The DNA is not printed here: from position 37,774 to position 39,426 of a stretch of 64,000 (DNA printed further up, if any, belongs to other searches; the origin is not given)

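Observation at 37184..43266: Shikimate/aromatic cluster with two domain fusions; the only chorismate mutase is fused to chorismate synthase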

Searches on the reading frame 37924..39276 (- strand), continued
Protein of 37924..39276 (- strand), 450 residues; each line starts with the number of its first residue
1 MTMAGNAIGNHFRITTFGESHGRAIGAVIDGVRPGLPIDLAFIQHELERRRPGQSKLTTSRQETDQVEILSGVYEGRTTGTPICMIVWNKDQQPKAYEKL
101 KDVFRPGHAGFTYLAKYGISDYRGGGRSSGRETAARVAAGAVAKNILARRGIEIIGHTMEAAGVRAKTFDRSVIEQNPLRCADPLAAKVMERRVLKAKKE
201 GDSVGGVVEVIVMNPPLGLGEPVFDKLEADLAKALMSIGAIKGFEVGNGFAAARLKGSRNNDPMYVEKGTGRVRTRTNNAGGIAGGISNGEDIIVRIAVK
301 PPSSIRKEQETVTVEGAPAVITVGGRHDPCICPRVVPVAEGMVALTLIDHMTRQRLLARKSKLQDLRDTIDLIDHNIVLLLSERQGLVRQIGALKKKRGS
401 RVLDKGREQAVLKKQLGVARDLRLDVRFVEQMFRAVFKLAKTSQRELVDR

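Call 27: search_protein_families(library=pfam, proteins=[P0145, P0147, P0150, P0155, P0193, P0198, P0268, P0276, P0184, P0142], max_evalue=0.001)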
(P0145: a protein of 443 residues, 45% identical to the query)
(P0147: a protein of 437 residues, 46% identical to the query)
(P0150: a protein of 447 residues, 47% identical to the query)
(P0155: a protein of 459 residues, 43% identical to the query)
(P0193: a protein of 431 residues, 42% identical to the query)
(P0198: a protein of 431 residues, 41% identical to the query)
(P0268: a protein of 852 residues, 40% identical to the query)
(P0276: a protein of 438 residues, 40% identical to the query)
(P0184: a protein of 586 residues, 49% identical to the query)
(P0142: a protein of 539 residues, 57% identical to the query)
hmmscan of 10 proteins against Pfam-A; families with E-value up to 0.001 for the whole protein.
P0145 (443 aa): 2 families
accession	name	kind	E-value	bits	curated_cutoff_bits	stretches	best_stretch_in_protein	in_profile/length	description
PF01264.26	Chorismate_synt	-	3.2e-133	443.9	27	1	10-343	1-326/327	Chorismate synthase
PF01817.26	CM_2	-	6.3e-18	65.2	27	1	360-437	2-79/80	Chorismate mutase type II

P0147 (437 aa): 2 families
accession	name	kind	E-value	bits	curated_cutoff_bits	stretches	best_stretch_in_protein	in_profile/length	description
PF01264.26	Chorismate_synt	-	3.4e-124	414.2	27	1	10-341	1-326/327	Chorismate synthase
PF01817.26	CM_2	-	7.2e-19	68.2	27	1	358-436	1-79/80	Chorismate mutase type II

P0150 (447 aa): 2 families
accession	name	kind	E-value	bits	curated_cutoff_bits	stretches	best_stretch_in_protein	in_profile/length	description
PF01264.26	Chorismate_synt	-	2e-125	418.3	27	1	10-338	1-326/327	Chorismate synthase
PF01817.26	CM_2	-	7.5e-16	58.6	27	1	361-439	1-80/80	Chorismate mutase type II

P0155 (459 aa): 2 families
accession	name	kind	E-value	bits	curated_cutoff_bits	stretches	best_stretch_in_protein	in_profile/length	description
PF01264.26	Chorismate_synt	-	3.2e-133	443.9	27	1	10-354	1-327/327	Chorismate synthase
PF01817.26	CM_2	-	4.3e-14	52.9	27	1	374-451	2-79/80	Chorismate mutase type II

P0193 (431 aa): 2 families
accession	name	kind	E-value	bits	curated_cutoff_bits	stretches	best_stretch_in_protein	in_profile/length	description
PF01264.26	Chorismate_synt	-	4.7e-109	364.5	27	1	10-338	1-326/327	Chorismate synthase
PF01817.26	CM_2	-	2.2e-12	47.5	27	1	355-428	2-75/80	Chorismate mutase type II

P0198 (431 aa): 2 families
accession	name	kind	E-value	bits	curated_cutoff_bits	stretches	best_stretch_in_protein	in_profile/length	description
PF01264.26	Chorismate_synt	-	3.2e-105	351.9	27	1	10-337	1-327/327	Chorismate synthase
PF01817.26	CM_2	-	6.3e-16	58.8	27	1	352-430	1-79/80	Chorismate mutase type II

P0268 (852 aa): 7 families
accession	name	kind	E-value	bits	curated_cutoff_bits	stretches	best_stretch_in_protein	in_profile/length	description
PF01264.26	Chorismate_synt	-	2.1e-113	378.8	27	1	10-353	2-327/327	Chorismate synthase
PF01202.28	SKI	-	1.1e-33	117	22.1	1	700-846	1-158/159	Shikimate kinase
PF01817.26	CM_2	-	4.8e-19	68.8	27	1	362-436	2-79/80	Chorismate mutase type II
PF08501.16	Shikimate_dh_N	-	6.6e-12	45.9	27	1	447-521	1-83/83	Shikimate dehydrogenase substrate binding domain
PF18317.6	SDH_C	-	7.8e-07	29.2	25.8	1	655-678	1-24/31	Shikimate 5'-dehydrogenase C-terminal domain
PF13238.12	AAA_18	-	3.3e-06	28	29.4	1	694-793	1-100/128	AAA domain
PF13671.12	AAA_33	-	2.1e-05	25.3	27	1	694-737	2-45/143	AAA domain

P0276 (438 aa): 2 families
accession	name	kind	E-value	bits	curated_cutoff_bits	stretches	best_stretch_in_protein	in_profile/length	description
PF01264.26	Chorismate_synt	-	4.8e-105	351.3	27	1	10-330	2-327/327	Chorismate synthase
PF01817.26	CM_2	-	8.8e-17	61.5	27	1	349-425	1-80/80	Chorismate mutase type II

P0184 (586 aa): 4 families
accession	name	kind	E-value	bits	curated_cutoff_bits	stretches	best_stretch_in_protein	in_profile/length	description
PF01264.26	Chorismate_synt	-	5.3e-124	413.6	27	1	10-376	1-327/327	Chorismate synthase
PF01202.28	SKI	-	6.3e-28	98.3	22.1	1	408-578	2-157/159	Shikimate kinase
PF13521.12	AAA_28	-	0.0006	20.5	27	0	401-457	2-56/164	AAA domain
PF13671.12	AAA_33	-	0.00081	20.1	27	0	401-514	2-117/143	AAA domain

P0142 (539 aa): 4 families
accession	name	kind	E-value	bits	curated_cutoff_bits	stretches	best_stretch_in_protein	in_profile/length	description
PF01264.26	Chorismate_synt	-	2.1e-137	457.7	27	1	190-523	2-327/327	Chorismate synthase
PF01202.28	SKI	-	3.6e-30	105.6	22.1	1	11-168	2-155/159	Shikimate kinase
PF13671.12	AAA_33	-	1.8e-05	25.5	27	1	5-119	3-117/143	AAA domain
PF13238.12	AAA_18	-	0.00012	22.9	29.4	1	6-119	3-110/128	AAA domain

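Call 30: list_cluster_members(proteins=[P0145, P0147, P0150, P0154, P0155, P0193, P0198, P0268, P0276, P0143])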
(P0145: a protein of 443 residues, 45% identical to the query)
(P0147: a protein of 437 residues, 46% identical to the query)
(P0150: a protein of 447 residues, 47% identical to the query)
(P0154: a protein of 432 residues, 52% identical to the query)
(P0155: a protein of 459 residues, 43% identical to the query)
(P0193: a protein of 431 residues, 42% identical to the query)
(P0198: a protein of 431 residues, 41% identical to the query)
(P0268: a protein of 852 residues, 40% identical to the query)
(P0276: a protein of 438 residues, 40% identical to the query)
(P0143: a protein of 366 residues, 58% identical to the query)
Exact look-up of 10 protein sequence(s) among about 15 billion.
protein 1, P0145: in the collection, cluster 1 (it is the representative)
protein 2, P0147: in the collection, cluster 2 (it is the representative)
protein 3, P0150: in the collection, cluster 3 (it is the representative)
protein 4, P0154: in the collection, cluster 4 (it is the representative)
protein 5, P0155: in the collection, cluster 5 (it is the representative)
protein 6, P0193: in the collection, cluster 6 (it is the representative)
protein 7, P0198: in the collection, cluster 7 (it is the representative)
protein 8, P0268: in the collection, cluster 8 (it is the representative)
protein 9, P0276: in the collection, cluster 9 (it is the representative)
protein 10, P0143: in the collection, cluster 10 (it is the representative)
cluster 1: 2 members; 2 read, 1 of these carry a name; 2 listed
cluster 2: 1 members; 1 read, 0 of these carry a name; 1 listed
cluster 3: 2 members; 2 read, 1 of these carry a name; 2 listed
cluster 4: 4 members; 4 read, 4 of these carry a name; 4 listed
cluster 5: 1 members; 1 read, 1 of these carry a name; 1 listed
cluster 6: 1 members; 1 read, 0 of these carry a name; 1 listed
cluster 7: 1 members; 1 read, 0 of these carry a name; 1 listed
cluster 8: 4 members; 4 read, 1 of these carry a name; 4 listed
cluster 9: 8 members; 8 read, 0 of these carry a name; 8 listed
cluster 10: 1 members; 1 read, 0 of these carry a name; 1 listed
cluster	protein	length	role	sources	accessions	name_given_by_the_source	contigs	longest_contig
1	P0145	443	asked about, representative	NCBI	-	-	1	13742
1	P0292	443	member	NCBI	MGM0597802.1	MAG: chorismate synthase [Myxococcota bacterium]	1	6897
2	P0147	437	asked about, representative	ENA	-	-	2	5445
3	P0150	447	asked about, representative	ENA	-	-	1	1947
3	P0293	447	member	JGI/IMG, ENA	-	chorismate synthase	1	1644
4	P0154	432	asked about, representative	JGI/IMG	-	chorismate synthase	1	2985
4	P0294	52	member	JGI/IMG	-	chorismate mutase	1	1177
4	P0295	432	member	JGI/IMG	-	chorismate synthase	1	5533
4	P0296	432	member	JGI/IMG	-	chorismate synthase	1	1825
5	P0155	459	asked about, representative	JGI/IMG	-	chorismate synthase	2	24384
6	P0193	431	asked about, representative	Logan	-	-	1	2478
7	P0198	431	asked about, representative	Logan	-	-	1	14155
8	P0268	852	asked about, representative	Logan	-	-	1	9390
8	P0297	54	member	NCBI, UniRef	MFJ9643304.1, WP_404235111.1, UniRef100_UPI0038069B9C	hypothetical protein [Streptomyces sp. NPDC101206] | hypothetical protein n=1 Tax=Streptomyces sp. NPDC101206 TaxID=3366128 RepID=UPI0038069B9C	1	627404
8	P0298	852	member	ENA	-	-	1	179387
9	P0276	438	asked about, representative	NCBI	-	-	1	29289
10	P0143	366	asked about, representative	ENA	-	-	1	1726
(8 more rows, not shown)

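Call 54: predict_structure(alignment_id=A2)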
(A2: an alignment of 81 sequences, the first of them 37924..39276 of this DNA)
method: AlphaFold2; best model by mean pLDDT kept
length: 450 residues; sequences in the alignment: 81
mean_pLDDT: 86.8   pTM: 0.79
mean pLDDT of the five models: 86.8, 86.4, 84.1, 82.0, 81.6
residues with pLDDT >= 90: 212; 70-90: 210; 50-70: 24; < 50: 4
segments of 3 or more residues with pLDDT < 50: 1-4
pLDDT, mean of each block of 10 residues (from residue 1): 54 83 87 87 94 78 85 88 91 73 81 85 67 91 94 97 96 95 97 92 93 93 82 91 91 86 89 88 90 95 75 90 77 94 95 78 76 78 87 89 91 94 94 94 80
secondary structure, 60 per line:
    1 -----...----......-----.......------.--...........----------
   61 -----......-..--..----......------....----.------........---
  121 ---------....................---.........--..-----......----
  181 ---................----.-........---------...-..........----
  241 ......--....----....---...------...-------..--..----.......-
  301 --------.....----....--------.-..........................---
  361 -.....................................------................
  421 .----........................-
elements in order: E6-8 E13-18 E24-30 H40-50 E66-71 E83-88 H95-98 H110-117 H130-149 E153-161 H171-176 H184-199 E206-213 H227-236 E241-246 H249-252 H257-260 E264-266 E273-275 E293-299 E309-313 E318-321 H332-357 H362-398 H405-421 H426-449
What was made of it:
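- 37927..38211 (-): Linker plus the AroQ-type chorismate mutase domain of the same polypeptide, residues 356-450 (Pfam CM_2 at 366-444 = 37945-38181). The stop codon at 37924-37926 overlaps the tyrA start. The AF2 model has helices 362-398, 405-421 and 426-449 after a 4-residue break (call 54).
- On AroQ-class chorismate mutase (PF01817 CM_2): The AF2 model has H362-398, H405-421 and H426-449, with pLDDT 87-94 in that region (call 54).
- The last AroC helix spans 332-357, followed by a break at 358-361 and three CM helices (call 54).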

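Call 55: search_solved_structures(query=window:37924-39276:-, max_evalue=0.00001)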
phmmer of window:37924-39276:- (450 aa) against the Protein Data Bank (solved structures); distinct sequences matched with E-value up to 0.00001: 11.
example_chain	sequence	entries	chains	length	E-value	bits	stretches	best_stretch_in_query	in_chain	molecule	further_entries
1r52_A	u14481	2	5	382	6.1e-102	344.8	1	8-355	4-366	Chorismate synthase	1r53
5z9a_A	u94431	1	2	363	8.8e-102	344.3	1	3-355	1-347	Chorismate synthase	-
7rca_A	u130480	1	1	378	1.1e-101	343.9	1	7-355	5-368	Chorismate synthase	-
4lj2_A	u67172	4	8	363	6.1e-101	341.5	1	3-355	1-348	Chorismate synthase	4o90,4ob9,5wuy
1sq1_A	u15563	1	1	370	1.3e-84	287.7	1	6-352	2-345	Chorismate synthase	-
1um0_A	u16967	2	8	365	1.4e-83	284.4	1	6-351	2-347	Chorismate synthase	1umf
1ztb_A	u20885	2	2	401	7.6e-55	189.7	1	13-348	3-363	Chorismate synthase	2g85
2o11_A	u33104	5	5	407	8e-55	189.6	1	13-348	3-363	Chorismate synthase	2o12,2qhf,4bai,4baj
1qxo_A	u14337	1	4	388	5.6e-53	183.5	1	13-352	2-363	Chorismate synthase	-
4ecd_A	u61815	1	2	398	9.1e-52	179.5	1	13-350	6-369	Chorismate synthase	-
1q1l_A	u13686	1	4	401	1.8e-50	175.2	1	11-352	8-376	Chorismate synthase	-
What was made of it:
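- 38212..39276 (-): Chorismate synthase (AroC) domain of the 450-aa fusion protein, residues 1-355. Best PDB matches are chorismate synthases 1R52, 5Z9A and 4LJ2, covering residues 3-355 only (call 55).
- Tried and rejected: I did not run the PDB fold search, because sequence search had already shown that no chain holds both domains (call 55).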

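Call 66: find_encoding_contigs(protein=P0144, flank=5000, max_places=3)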
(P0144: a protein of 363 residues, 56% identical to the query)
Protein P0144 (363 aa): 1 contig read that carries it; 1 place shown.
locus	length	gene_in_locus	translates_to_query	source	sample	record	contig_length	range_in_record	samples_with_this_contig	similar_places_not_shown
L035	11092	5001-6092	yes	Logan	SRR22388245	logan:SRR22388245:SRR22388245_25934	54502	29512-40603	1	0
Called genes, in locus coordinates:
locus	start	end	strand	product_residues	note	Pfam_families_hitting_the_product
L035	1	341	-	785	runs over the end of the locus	PF11130:TraC_F_IV (weak), PF01935:DUF87, PF12846:AAA_10 (faint), PF19044:P-loop_TraG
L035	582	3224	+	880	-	PF00521:DNA_topoisoIV, PF03989:DNA_gyraseA_C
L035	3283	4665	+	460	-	PF02412:TSP_3 (faint), PF18884:TSP3_bac (weak)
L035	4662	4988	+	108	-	PF01197:Ribosomal_L31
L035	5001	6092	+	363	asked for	PF01264:Chorismate_synt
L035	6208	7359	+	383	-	PF13433:Peripla_BP_5, PF13458:Peripla_BP_6, PF01094:ANF_receptor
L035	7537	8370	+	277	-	PF02653:BPD_transp_2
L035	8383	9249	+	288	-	PF02653:BPD_transp_2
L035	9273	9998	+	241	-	PF13476:AAA_23 (weak), PF02463:SMC_N, PF13175:AAA_15 (faint), PF00005:ABC_tran, PF13304:AAA_21 (faint)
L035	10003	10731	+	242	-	PF02463:SMC_N (weak), PF00005:ABC_tran, PF13304:AAA_21 (faint)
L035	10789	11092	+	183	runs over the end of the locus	-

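Call 67: find_encoding_contigs(protein=P0145, flank=7000, max_places=2)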
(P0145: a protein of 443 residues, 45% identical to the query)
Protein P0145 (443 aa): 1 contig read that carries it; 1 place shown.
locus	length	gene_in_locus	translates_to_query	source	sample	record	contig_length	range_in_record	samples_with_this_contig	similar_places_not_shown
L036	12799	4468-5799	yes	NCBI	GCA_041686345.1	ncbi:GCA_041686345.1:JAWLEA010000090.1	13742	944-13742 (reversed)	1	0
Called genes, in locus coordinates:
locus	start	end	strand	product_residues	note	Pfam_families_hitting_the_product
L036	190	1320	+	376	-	PF01761:DHQ_synthase, PF24621:DHQS_C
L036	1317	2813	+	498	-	PF01487:DHquinase_I, PF08501:Shikimate_dh_N (faint)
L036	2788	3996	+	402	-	PF00275:EPSP_synthase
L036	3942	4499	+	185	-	PF13238:AAA_18 (weak), PF01202:SKI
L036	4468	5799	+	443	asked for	PF01264:Chorismate_synt, PF01817:CM_2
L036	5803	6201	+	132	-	PF02566:OsmC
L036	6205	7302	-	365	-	PF00515:TPR_1 (faint), PF07719:TPR_2 (faint), PF13181:TPR_8 (faint), PF13414:TPR_11 (faint), PF14559:TPR_19 (faint)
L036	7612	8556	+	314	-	-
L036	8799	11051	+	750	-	-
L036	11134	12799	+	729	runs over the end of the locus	PF04371:PAD_porph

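Call 68: find_encoding_contigs(protein=P0276, flank=7000, max_places=2)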
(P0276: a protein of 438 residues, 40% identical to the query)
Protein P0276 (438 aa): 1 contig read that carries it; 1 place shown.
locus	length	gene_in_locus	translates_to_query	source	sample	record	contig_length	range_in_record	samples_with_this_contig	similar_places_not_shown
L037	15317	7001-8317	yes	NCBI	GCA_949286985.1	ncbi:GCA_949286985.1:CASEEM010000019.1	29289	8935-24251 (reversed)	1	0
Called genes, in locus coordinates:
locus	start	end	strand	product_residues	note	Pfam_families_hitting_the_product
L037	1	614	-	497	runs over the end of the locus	PF00370:FGGY_N, PF02782:FGGY_C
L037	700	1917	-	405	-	PF04055:Radical_SAM, PF06969:HemN_C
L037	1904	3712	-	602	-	PF00009:GTP_EFTU, PF03144:GTP_EFTU_D2, PF14492:EFG_III (faint), PF00679:EFG_C, PF06421:LepA_C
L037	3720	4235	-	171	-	PF08876:DUF1836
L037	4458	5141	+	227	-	PF00657:Lipase_GDSL, PF13472:Lipase_GDSL_2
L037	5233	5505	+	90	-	PF01649:Ribosomal_S20p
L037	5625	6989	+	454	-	PF00275:EPSP_synthase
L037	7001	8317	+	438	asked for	PF01264:Chorismate_synt, PF01817:CM_2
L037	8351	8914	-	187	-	PF12641:Flavodoxin_3 (faint), PF12724:Flavodoxin_5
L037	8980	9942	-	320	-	PF00365:PFK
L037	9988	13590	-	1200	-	PF02811:PHP, PF07733:DNA_pol3_alpha, PF17657:DNA_pol3_finger, PF14579:HHH_6, PF01336:tRNA_anti-codon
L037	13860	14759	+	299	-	PF01925:TauE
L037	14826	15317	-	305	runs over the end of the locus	PF00126:HTH_1, PF03466:LysR_substrate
